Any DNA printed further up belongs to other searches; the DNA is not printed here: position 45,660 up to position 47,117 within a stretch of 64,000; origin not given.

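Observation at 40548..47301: Split transketolase, Ldh_2 reductase, carrier protein and adenylating enzyme embedded in the glycan locus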

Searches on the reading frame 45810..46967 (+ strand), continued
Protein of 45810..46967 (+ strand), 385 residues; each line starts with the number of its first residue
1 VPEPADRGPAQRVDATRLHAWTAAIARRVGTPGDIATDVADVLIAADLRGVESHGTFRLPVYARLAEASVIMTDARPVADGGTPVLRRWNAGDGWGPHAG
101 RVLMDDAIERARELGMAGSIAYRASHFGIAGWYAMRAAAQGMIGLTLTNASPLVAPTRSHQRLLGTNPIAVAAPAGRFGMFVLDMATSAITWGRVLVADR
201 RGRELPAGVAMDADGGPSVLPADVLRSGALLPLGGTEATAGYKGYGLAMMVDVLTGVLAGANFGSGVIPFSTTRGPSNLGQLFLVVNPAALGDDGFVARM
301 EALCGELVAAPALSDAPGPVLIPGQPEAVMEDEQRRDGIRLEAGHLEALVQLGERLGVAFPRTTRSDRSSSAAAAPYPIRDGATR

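Call 28: find_related_loci(query=A2, collection=genome_contigs, flank=10000)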
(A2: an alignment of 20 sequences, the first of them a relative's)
Query A2 (373 aa) in genome_contigs; peptide patterns used: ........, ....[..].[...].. (x = any residue, [..] = any of these).
180 stretches matched a pattern; 29 encode a relative of the query (tblastn E <= 1e-3); 29 distinct loci.
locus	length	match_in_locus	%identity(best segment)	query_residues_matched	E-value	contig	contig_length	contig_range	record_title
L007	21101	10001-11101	83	2-373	0e+0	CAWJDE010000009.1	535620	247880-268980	MAG: uncultured Chloroflexia bacterium isolate MFD04944.bin.1.58 genome assembly, contig: contig_43738, whole genome sho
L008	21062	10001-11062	79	6-359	2e-180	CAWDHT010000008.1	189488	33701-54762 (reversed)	MAG: uncultured Chloroflexia bacterium isolate MFD04716.bin.2.112 genome assembly, contig: contig_20404, whole genome sh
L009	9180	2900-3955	70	1-351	2e-148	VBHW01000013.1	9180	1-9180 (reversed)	MAG: Chloroflexi bacterium isolate CF_114 14_1009_16_30cm_scaffold_31145, whole genome shotgun sequence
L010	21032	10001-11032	59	6-349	2e-120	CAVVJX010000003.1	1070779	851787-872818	MAG: uncultured Chloroflexia bacterium isolate MFD06742.bin.2.302 genome assembly, contig: contig_18161, whole genome sh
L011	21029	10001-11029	57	6-348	3e-117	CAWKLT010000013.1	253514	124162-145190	MAG: uncultured Chloroflexia bacterium isolate MFD08497.bin.2.150 genome assembly, contig: contig_31576, whole genome sh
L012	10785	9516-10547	58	6-349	7e-116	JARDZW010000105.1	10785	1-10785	MAG: Chloroflexota bacterium isolate C_No_T0_bin.2 scaffold_2397, whole genome shotgun sequence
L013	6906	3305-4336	57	6-349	4e-115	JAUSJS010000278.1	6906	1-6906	MAG: Candidatus Limnocylindrales bacterium isolate E14_metabat.bin.312 E14_k141_387698, whole genome shotgun sequence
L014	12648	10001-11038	56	3-348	1e-114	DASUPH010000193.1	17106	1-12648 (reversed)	MAG TPA_asm: Candidatus Limnocylindrales bacterium isolate SMAG_U1649 k141_852968, whole genome shotgun sequence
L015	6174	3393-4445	55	1-351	6e-114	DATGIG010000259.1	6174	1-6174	MAG TPA_asm: Chthonomonadaceae bacterium isolate SMAG_U9801 k141_548015, whole genome shotgun sequence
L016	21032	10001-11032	57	6-349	5e-112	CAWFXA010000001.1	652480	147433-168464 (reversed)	MAG: uncultured Chloroflexia bacterium isolate MFD06742.bin.1.113 genome assembly, contig: contig_2185, whole genome sho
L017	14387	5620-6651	55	6-349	1e-111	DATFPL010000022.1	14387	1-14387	MAG TPA_asm: Candidatus Limnocylindrales bacterium isolate SMAG_U9302 k141_181894, whole genome shotgun sequence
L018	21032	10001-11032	57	6-349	2e-111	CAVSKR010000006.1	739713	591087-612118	MAG: uncultured Chloroflexia bacterium isolate MFD09206.bin.1.191 genome assembly, contig: contig_6781, whole genome sho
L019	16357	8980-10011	55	6-349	1e-108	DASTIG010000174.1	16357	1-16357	MAG TPA_asm: Candidatus Limnocylindrales bacterium isolate SMAG_U924 k141_566075, whole genome shotgun sequence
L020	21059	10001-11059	51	1-352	3e-97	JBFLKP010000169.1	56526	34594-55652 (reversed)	MAG: Candidatus Limnocylindrales bacterium isolate RS2.bin12 k97_240352, whole genome shotgun sequence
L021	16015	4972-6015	50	6-352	9e-95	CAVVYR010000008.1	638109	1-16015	MAG: uncultured Chloroflexia bacterium isolate MFD03804.bin.2.50 genome assembly, contig: contig_34110, whole genome sho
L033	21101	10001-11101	38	6-368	8e-48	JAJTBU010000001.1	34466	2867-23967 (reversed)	MAG: bacterium isolate MS_R2_24 NODE_308_length_34466_cov_3.944262, whole genome shotgun sequence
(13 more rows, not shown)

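Call 32: search_protein_families(library=pfam, proteins=[L033:1617-3074:+, L033:2962-3906:+, L033:3675-5711:+, L033:3672-5132:-, L033:6165-7517:+, L033:7886-9886:+, L033:11107-12225:+, L033:12521-14125:+, L033:12536-14221:-, L033:14603-15301:+], max_evalue=0.001)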
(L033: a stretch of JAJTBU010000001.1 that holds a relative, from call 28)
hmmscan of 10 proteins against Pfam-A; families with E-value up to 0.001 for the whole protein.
L033:1617-3074:+ (485 aa): 0 families

L033:2962-3906:+ (314 aa): 0 families

L033:3675-5711:+ (678 aa): 0 families

L033:3672-5132:- (486 aa): 3 families
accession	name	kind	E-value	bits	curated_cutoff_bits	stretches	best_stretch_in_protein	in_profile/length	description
PF00224.27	PK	-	1.2e-101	340.5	30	1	3-335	2-328/328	Pyruvate kinase, barrel domain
PF02887.21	PK_C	-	4.6e-31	107.7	28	1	372-482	4-113/114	Pyruvate kinase, alpha/beta domain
PF03328.21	HpcH_HpaI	-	1.1e-08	35.1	25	1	181-252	76-146/221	HpcH/HpaI aldolase/citrate lyase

L033:6165-7517:+ (450 aa): 0 families

L033:7886-9886:+ (666 aa): 4 families
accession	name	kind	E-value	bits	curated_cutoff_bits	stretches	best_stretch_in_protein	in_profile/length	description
PF00456.26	Transketolase_N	-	6.9e-135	449.8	22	1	8-334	4-331/334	Transketolase, thiamine diphosphate binding domain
PF02779.29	Transket_pyr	-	1e-54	185.2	27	1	350-526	2-173/174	Transketolase, pyrimidine binding domain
PF22613.1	Transketolase_C_1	-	2.8e-24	85.9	27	1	542-654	1-113/113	Transketolase-like TK C-terminal domain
PF09363.15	XFP_C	-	0.00054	19.9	23.4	1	546-590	28-73/202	XFP C-terminal domain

L033:11107-12225:+ (372 aa): 0 families

L033:12521-14125:+ (534 aa): 0 families

L033:12536-14221:- (561 aa): 13 families
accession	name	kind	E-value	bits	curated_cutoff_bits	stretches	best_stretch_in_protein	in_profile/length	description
PF00005.33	ABC_tran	-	4.6e-54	183.2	25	2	345-479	2-137/137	ABC transporter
PF13304.12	AAA_21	-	8.8e-18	65.8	27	1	166-228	236-304/304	AAA domain, putative AbiEii toxin, Type IV TA system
PF12848.13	ABC_tran_Xtn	-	1.2e-10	41.8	25.9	1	235-306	1-71/85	ABC transporter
PF02463.25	SMC_N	-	2.6e-09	37.3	40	0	356-374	26-44/220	RecF/RecN/SMC N terminal domain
PF13476.12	AAA_23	-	4.7e-07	31.1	27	1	344-375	10-40/201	AAA domain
PF01926.29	MMR_HSR1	-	1.1e-06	29.2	21.9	0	357-380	2-24/113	50S ribosome-binding GTPase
PF00350.29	Dynamin_N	-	1e-05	26.1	27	0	357-402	1-47/168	Dynamin family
PF13555.12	AAA_29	-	1.1e-05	25.5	27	0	344-371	12-39/61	P-loop containing region of AAA domain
PF02492.25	cobW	-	0.00044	20.3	20.7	0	356-392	2-39/180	CobW/HypB/UreG, nucleotide-binding domain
PF13175.12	AAA_15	-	0.00045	20.4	32.1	0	359-374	28-43/374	AAA ATPase domain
PF13191.12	AAA_16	-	0.00074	20.5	32.6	0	356-395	26-66/167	AAA ATPase domain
PF03193.22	RsgA_GTPase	-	0.00086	19.6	30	0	355-384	107-136/174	RsgA GTPase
PF13401.12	AAA_22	-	0.0009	20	27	0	359-481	10-96/130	AAA domain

L033:14603-15301:+ (232 aa): 0 families

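Call 36: search_solved_structures(query=L001:4752-6242:+, max_evalue=0.00001)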
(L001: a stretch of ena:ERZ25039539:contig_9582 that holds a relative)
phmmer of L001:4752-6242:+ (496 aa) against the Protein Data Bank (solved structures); distinct sequences matched with E-value up to 0.00001: 89 (the best 60 are shown).
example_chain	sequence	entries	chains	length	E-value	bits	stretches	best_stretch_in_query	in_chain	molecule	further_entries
8wev_A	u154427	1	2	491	6.9e-23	84.4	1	138-486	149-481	Feruloyl-CoA Synthetase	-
8weu_A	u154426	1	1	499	7.5e-23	84.3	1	138-486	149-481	Fatty-acyl-CoA synthase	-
5x8f_A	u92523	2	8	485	2.6e-21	79.2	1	136-444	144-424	2-succinylbenzoate--CoA ligase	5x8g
5buq_A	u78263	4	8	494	2.8e-21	79.1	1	136-444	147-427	2-succinylbenzoate--CoA ligase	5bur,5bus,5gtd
3wvn_A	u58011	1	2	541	3.7e-21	78.7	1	47-488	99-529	Non-ribosomal peptide synthetase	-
5ie0_A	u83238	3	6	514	8.8e-18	67.5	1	333-492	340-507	Oxalate--CoA ligase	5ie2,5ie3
3ipl_A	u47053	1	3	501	1.1e-16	63.9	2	139-320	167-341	2-succinylbenzoate--CoA ligase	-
8aff_A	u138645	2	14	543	6.9e-16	61.3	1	354-491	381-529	Oxalate--CoA ligase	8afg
6qjz_A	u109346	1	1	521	3.1e-15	59.1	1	335-447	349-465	oxalyl CoA-synthetase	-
3wv4_A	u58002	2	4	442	1.4e-14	57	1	24-404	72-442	Non-ribosomal peptide synthetase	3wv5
2d1q_A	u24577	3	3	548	1.8e-14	56.6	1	137-462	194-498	Luciferin 4-monooxygenase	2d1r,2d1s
2d1t_A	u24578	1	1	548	4.8e-14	55.2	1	137-462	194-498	Luciferin 4-monooxygenase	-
8biq_D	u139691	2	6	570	9.1e-14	54.3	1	142-444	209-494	4-hydroxybutyrate--CoA ligase 1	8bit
6abh_A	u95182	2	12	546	1.5e-13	53.6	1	354-442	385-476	Red-bioluminescence eliciting luciferase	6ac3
5wm2_A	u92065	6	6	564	2e-12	49.9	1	7-275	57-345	Salicylate-AMP ligase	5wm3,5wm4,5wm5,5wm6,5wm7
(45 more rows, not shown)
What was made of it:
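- DltA and prolyl-carrier ligases appear among the PDB hits of the ligase at E about 1e-11 (call 36). The ligase is closer to acid-CoA ligases (E=1e-23) than to DltA (call 36).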

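Call 37: search_solved_structures(query=window:45810-46967:+, max_evalue=0.00001)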
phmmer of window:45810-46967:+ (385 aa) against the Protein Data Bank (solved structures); distinct sequences matched with E-value up to 0.00001: 13.
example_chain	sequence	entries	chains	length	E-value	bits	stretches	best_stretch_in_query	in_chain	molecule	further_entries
1v9n_A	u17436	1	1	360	9.9e-57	196.2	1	12-357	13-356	Malate dehydrogenase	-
1vbi_A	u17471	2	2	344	2.2e-49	172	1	15-360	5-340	Type 2 malate/lactate dehydrogenase | malate/L-lactate dehydrogenase family protein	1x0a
2x06_A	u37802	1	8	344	5.7e-48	167.3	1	25-358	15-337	L-SULFOLACTATE DEHYDROGENASE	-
2g8y_A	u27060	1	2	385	7.9e-41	143.8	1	10-358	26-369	Malate/L-lactate dehydrogenases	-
1xrh_A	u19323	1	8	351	8.4e-40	140.4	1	28-341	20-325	Ureidoglycolate Dehydrogenase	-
4h8a_A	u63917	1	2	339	8.4e-40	140.4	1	28-341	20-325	Ureidoglycolate dehydrogenase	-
4fjs_A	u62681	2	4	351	9.3e-40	140.3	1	28-341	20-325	Ureidoglycolate dehydrogenase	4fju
1wtj_A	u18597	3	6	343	8.3e-36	127.3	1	26-307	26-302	ureidoglycolate dehydrogenase | delta1-piperideine-2-carboxylate reductase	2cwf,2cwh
3i0p_A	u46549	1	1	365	1.4e-35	126.5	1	23-293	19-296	Malate dehydrogenase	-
3uoe_A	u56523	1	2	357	7e-34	121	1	12-342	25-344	Dehydrogenase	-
1z2i_A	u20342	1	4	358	9.4e-34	120.5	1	18-361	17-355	malate dehydrogenase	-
1s20_A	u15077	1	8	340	4e-26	95.4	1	30-342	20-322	Hypothetical oxidoreductase yiaK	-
1nxu_A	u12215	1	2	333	4.5e-26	95.3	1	30-342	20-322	Hypothetical oxidoreductase yiaK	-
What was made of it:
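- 45810..46967 (+): Ldh_2-family NAD(P)-dependent 2-hydroxyacid/2-oxoacid oxidoreductase. Closest solved relatives are archaeal/Thermus type-2 malate dehydrogenases and L-sulfolactate dehydrogenase (call 37).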

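Call 45: search_solved_structures(query=L001:9028-10011:+, max_evalue=1e-10, show_alignments=3)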
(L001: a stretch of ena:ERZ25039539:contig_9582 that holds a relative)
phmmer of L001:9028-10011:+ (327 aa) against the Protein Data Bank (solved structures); distinct sequences matched with E-value up to 1e-10: 25.
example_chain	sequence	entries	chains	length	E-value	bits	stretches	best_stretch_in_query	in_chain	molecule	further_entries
6yaj_AAA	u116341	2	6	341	1.2e-75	257.8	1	8-312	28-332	C-terminal chain of split transketolase from Carboxydothermus hydrogenoformans | C-terminal component of the split chain transketolase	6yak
6ha3_A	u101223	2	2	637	2.1e-39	138.8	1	10-313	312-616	Transketolase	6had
4kxu_A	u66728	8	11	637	2.1e-39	138.7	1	10-313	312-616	Transketolase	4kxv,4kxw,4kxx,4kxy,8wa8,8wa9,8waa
3ooy_A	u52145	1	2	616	2.5e-39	138.5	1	10-312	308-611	Transketolase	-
6rjb_A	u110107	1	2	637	2.8e-39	138.4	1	10-313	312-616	Transketolase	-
3mos_A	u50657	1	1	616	2.8e-39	138.3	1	10-312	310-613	Transketolase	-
2o1s_A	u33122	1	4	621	5e-37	130.9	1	48-318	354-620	1-deoxy-D-xylulose-5-phosphate synthase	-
8a29_A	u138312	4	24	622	5.2e-35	124.3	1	19-309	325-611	1-deoxy-D-xylulose-5-phosphate synthase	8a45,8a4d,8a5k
6xxg_AAA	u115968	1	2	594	3.3e-34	121.7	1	17-310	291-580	1-deoxy-D-xylulose-5-phosphate synthase,1-deoxy-D-xylulose-5-phosphate synthase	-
2o1x_A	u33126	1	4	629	3.6e-34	121.5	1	17-310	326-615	1-deoxy-D-xylulose-5-phosphate synthase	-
6ouv_A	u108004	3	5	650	3.9e-34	121.4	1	17-310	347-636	1-deoxy-D-xylulose-5-phosphate synthase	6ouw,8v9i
8a8y_A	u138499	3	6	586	2.6e-32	115.4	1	48-318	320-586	1-deoxy-D-xylulose-5-phosphate synthase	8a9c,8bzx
8ogh_A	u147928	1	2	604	5.7e-24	88.1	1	10-319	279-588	1-deoxy-D-xylulose-5-phosphate synthase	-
7a9h_AAA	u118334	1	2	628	6.3e-24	87.9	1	10-319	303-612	1-deoxy-D-xylulose-5-phosphate synthase,1-deoxy-D-xylulose-5-phosphate synthase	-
9hn8_A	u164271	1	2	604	7.3e-24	87.7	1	17-319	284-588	1-deoxy-D-xylulose-5-phosphate synthase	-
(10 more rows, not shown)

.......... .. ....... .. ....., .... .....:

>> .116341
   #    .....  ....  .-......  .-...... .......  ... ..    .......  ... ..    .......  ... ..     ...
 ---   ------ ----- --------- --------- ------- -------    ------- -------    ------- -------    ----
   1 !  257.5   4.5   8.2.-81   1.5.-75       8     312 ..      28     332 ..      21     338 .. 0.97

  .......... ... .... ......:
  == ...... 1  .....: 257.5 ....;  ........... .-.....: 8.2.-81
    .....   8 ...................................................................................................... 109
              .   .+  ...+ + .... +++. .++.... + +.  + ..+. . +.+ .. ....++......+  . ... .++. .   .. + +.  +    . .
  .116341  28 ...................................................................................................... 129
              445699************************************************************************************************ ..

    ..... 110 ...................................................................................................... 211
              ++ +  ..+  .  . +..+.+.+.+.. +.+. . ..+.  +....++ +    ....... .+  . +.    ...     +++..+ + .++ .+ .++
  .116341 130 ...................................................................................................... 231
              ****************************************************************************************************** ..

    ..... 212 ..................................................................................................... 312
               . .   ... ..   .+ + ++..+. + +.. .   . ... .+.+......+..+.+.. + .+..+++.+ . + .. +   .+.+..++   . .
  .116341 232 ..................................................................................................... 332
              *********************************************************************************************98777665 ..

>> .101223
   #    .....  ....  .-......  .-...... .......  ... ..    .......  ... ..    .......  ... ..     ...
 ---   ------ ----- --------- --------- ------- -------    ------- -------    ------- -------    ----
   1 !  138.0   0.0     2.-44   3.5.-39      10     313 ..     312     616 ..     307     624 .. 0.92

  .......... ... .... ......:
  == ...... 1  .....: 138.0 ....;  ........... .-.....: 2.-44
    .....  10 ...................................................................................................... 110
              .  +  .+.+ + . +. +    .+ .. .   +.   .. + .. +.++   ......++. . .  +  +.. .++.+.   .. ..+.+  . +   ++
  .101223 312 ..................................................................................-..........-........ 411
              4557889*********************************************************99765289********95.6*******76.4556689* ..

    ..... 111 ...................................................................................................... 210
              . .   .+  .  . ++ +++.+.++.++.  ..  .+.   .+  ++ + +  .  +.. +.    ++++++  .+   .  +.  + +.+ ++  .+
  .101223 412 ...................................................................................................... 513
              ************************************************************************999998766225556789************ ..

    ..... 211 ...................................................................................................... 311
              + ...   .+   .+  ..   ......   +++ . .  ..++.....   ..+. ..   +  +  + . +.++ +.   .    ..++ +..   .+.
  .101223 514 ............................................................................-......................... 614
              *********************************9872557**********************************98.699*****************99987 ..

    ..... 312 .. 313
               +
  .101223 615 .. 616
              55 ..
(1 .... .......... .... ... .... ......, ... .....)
